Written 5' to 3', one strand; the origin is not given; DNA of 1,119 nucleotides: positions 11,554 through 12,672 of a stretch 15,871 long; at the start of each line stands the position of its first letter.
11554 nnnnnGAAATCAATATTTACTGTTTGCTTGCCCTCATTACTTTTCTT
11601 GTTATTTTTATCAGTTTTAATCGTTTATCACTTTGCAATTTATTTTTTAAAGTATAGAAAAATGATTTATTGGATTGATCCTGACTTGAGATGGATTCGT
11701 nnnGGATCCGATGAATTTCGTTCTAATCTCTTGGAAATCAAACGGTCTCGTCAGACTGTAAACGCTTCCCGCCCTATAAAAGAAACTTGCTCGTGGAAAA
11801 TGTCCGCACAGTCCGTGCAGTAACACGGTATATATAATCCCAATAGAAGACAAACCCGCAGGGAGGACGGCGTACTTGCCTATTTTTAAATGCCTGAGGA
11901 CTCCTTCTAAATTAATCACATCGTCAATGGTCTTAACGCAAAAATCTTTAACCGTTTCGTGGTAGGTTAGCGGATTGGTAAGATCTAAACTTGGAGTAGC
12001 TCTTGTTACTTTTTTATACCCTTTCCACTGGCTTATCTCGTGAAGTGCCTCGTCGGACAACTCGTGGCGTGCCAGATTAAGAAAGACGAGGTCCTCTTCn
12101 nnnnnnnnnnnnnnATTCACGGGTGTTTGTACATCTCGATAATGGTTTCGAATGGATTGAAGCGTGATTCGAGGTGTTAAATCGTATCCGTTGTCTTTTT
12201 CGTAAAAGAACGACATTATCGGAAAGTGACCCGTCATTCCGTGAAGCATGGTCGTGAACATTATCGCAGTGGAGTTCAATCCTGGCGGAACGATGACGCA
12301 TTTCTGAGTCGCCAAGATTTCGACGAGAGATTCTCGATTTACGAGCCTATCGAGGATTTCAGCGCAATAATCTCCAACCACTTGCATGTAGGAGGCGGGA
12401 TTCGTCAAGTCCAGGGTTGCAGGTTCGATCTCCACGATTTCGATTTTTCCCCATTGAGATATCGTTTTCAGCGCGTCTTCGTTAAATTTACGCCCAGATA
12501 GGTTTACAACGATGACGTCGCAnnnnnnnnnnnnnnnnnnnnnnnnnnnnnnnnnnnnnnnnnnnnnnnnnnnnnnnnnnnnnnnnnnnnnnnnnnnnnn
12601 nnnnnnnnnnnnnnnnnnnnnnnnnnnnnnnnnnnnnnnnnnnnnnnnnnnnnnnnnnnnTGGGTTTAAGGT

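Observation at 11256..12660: Internally duplicated Csx15 fused into one chain, next to a Crn2 (DUF1874) ring nuclease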

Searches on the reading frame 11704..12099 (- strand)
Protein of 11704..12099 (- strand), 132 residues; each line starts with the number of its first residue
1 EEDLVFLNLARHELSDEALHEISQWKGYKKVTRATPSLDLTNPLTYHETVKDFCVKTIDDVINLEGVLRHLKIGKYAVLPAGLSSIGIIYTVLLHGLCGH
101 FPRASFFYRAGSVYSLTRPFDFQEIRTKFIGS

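Call 85: search_protein_families(library=ncbifam, proteins=[window:11704-12099:-], max_evalue=0.01)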
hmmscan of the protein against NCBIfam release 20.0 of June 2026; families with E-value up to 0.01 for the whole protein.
window:11704-12099:- (132 aa): 1 family
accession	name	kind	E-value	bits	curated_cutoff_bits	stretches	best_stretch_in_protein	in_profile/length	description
NF040560.1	CAS_Csx15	equivalog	8e-06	26.1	35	1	7-128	3-120/125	CRISPR-associated protein Csx15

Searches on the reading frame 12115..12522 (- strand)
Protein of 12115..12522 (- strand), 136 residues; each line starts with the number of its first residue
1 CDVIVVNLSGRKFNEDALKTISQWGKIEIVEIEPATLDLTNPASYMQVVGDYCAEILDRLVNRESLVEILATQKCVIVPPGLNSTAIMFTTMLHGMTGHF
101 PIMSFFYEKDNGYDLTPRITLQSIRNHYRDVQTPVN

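Call 85: search_protein_families(library=ncbifam, proteins=[window:12115-12522:-], max_evalue=0.01)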
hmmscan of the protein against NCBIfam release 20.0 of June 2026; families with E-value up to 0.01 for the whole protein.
window:12115-12522:- (136 aa): 1 family
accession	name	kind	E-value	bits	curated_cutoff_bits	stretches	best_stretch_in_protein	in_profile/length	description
NF040560.1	CAS_Csx15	equivalog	7.6e-10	39.1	35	1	60-129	48-122/125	CRISPR-associated protein Csx15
